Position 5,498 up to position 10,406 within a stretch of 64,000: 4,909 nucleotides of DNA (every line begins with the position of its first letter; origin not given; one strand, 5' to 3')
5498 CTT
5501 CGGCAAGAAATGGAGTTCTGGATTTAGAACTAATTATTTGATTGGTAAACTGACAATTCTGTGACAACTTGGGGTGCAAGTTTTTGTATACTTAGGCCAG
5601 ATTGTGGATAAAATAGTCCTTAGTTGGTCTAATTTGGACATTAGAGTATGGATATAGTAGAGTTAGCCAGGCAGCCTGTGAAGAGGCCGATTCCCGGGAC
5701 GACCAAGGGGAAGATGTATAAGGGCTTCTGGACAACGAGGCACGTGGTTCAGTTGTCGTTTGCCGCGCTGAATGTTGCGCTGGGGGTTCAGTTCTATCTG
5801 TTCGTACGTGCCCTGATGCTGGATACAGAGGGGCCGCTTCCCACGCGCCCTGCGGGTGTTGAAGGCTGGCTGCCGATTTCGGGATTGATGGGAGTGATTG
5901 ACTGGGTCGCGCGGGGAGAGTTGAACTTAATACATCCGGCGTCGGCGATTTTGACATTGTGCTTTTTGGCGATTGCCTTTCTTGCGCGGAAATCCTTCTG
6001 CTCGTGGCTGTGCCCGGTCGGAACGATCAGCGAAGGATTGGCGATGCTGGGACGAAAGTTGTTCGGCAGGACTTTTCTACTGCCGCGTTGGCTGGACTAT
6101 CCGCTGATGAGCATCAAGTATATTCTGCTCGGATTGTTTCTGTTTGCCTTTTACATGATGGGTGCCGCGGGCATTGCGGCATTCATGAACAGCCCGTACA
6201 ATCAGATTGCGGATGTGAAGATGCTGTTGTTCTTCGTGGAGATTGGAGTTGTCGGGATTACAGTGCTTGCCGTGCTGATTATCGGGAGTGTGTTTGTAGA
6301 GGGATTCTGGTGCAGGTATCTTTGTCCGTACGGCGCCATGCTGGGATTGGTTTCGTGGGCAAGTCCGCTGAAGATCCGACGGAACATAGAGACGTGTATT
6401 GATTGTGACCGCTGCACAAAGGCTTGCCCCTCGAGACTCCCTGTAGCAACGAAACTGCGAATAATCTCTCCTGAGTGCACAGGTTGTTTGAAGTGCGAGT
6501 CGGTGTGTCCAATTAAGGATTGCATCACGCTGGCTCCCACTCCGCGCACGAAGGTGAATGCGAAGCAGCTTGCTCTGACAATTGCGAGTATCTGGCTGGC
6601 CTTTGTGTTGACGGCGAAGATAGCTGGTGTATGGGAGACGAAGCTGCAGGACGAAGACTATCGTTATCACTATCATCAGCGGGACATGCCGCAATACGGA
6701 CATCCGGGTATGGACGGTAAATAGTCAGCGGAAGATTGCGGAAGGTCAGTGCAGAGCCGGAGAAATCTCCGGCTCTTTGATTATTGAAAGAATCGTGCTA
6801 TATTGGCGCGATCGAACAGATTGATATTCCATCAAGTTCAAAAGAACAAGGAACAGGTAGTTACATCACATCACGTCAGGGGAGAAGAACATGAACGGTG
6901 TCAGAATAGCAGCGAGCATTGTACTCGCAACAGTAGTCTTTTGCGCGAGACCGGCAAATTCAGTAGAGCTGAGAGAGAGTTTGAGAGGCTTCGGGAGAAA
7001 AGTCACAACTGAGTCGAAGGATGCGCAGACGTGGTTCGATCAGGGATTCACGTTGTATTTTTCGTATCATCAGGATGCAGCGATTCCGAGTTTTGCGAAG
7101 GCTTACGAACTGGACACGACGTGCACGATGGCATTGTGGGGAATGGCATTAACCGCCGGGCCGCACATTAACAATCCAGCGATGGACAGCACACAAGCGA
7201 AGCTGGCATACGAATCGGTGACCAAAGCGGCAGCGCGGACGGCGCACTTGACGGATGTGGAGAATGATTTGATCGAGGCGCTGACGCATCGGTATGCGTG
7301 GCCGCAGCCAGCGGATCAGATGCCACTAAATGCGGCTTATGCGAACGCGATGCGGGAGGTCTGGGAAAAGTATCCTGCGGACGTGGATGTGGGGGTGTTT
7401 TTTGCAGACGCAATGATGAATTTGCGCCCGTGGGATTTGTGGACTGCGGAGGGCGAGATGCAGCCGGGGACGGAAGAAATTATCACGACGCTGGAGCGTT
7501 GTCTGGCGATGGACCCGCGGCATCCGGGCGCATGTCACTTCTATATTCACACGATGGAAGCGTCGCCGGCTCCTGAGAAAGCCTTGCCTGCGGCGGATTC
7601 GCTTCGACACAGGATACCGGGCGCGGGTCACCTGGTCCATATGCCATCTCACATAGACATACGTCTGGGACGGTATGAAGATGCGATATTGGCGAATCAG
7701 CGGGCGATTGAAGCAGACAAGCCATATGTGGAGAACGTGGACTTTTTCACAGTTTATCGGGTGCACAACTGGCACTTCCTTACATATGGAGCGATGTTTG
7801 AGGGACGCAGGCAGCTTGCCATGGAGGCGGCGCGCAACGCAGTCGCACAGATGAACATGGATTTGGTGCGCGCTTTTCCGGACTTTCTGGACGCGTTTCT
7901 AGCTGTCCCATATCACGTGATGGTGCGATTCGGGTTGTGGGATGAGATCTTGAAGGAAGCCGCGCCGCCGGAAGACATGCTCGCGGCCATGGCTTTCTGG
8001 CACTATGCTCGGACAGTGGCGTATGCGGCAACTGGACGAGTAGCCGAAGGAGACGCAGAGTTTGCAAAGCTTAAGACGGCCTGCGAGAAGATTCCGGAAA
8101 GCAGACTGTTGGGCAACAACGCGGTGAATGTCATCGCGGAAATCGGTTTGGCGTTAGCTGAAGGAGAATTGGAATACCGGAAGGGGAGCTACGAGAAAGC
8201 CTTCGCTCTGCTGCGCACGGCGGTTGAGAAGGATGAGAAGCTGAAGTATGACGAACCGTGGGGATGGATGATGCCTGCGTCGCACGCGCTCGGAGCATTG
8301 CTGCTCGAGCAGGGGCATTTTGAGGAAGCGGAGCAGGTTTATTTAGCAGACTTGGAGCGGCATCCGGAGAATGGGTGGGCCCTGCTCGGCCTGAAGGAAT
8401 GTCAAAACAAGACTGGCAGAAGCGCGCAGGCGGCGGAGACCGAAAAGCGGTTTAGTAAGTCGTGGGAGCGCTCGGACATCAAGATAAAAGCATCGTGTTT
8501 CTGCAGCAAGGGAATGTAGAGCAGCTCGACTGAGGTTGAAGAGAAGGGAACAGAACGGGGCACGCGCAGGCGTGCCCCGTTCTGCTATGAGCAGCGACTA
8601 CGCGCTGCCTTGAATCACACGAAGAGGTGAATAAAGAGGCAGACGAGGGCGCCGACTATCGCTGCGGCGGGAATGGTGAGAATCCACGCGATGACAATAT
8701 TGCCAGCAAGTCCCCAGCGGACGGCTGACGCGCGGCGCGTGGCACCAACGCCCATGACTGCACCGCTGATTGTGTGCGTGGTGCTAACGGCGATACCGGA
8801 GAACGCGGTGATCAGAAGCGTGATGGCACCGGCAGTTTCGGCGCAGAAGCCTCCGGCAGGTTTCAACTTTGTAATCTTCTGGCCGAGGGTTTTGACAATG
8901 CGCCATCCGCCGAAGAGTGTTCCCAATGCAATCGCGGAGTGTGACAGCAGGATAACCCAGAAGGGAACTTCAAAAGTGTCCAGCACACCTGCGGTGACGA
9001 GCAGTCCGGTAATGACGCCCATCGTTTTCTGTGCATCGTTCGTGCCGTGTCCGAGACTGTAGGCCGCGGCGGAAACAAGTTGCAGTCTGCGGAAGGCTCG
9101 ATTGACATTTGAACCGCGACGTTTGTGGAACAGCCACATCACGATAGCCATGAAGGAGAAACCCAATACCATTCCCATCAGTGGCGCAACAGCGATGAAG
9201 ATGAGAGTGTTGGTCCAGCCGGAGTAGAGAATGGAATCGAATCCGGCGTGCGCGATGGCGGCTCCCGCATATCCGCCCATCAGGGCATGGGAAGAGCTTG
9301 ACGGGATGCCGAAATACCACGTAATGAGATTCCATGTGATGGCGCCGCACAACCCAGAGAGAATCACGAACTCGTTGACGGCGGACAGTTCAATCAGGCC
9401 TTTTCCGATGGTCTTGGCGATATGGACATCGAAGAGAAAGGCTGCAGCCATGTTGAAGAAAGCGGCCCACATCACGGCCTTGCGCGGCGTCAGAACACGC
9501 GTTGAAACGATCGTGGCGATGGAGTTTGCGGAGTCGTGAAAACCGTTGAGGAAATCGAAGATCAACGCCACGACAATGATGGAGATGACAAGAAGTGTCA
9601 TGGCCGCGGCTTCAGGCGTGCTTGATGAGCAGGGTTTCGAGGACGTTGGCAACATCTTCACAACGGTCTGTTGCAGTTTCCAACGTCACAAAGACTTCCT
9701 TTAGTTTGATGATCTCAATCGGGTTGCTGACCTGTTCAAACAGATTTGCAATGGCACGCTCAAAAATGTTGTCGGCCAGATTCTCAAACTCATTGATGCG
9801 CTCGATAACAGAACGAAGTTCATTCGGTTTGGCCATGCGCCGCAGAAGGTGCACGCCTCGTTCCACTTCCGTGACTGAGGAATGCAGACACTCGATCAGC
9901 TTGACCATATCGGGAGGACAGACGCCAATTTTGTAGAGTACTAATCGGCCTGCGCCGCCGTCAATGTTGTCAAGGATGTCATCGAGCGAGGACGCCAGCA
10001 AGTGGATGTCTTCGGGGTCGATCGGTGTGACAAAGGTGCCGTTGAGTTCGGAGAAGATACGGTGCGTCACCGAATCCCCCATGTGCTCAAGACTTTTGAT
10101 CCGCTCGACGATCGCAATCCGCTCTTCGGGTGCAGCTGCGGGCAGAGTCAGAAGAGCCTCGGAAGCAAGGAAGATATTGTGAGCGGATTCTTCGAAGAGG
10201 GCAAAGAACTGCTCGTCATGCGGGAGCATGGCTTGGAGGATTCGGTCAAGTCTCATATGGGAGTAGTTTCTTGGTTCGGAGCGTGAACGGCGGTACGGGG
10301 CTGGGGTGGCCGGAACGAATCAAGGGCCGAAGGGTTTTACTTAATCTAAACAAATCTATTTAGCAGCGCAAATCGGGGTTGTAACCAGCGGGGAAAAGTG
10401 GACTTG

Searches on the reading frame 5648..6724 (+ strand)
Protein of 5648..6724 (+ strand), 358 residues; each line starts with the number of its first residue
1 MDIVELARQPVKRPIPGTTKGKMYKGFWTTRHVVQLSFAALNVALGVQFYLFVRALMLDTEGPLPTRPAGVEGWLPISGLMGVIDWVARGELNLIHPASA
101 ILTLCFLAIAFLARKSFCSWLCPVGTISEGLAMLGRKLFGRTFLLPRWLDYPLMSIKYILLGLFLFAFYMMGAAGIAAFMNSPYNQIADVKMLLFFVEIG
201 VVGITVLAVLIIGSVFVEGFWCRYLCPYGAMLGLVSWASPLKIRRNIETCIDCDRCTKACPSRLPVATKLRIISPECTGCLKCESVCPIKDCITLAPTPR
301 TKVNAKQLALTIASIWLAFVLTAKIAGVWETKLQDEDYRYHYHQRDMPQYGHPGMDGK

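Call 16: search_protein_families(library=pfam, proteins=[window:5648-6724:+], max_evalue=0.001)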
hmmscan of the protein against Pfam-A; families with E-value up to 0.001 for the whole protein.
window:5648-6724:+ (358 aa): 10 families
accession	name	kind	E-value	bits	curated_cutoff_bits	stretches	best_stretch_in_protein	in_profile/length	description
PF12801.12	Fer4_5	-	1.3e-16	60.7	22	2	96-141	2-47/48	4Fe-4S binding domain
PF14697.11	Fer4_21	-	5.8e-09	36.4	35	1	248-295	6-59/59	4Fe-4S dicluster domain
PF13237.11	Fer4_10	-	2.8e-08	34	25.5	1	243-288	2-53/53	4Fe-4S dicluster domain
PF00037.32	Fer4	-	1.1e-07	31.8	21.1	0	246-261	4-19/24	4Fe-4S binding domain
PF12798.12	Fer4_3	-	3.2e-05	24.9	27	0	277-288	1-12/15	4Fe-4S binding domain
PF13187.11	Fer4_9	-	8.7e-05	22.9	27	0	222-263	8-50/52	4Fe-4S dicluster domain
PF17179.9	Fer4_22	-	0.00023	22.4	27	0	276-314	1-39/95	4Fe-4S dicluster domain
PF12838.12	Fer4_7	-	0.00031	21.6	27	0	249-288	1-49/52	4Fe-4S dicluster domain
PF12837.12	Fer4_6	-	0.00082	19.7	25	1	243-262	2-21/24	4Fe-4S binding domain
PF12797.12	Fer4_2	-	0.00088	19.5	24.5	0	244-262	4-22/22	4Fe-4S binding domain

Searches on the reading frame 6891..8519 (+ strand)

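Call 16: search_protein_families(library=pfam, proteins=[window:6891-8519:+], max_evalue=0.001)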
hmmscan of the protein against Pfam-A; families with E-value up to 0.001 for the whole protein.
window:6891-8519:+ (542 aa): 7 families
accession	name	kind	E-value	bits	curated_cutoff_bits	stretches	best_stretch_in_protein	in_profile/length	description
PF14559.12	TPR_19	-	3.6e-09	37.2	25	1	471-517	1-47/68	Tetratricopeptide repeat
PF13424.12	TPR_12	-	8.1e-09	36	30.1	1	425-484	10-68/77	Tetratricopeptide repeat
PF13428.12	TPR_14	-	9.9e-07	29.3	23.5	0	465-501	5-41/44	Tetratricopeptide repeat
PF07719.23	TPR_2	-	1e-06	28.8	27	0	465-494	5-34/34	Tetratricopeptide repeat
PF13176.12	TPR_7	-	0.00019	21.7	27.9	0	465-493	3-33/36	Tetratricopeptide repeat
PF13414.12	TPR_11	-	0.00039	20.5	26.8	0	425-449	1-25/42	TPR repeat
PF13181.12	TPR_8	-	0.00041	20.7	25.7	0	465-485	5-25/34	Tetratricopeptide repeat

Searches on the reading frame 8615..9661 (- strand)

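Call 16: search_protein_families(library=pfam, proteins=[window:8615-9661:-], max_evalue=0.001)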
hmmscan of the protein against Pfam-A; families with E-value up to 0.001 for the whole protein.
window:8615-9661:- (348 aa): 1 family
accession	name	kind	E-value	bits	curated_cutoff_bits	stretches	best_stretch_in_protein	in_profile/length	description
PF01384.25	PHO4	-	1.7e-92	310.6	33.7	1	39-337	1-350/350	Phosphate transporter family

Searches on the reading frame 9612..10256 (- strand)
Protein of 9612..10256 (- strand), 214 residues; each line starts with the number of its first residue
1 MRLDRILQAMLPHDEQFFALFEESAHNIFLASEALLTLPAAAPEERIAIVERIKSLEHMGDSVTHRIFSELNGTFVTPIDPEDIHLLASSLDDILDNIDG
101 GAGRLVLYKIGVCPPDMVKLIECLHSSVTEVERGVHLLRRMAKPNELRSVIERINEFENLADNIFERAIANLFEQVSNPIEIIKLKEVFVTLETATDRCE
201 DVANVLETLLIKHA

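Call 16: search_protein_families(library=pfam, proteins=[window:9612-10256:-], max_evalue=0.001)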
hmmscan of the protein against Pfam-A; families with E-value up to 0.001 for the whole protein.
window:9612-10256:- (214 aa): 1 family
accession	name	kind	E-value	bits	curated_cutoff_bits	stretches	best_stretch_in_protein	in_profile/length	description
PF01865.21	PhoU_div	-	2.9e-23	82.8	24.4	1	15-211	11-213/214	Protein of unknown function DUF47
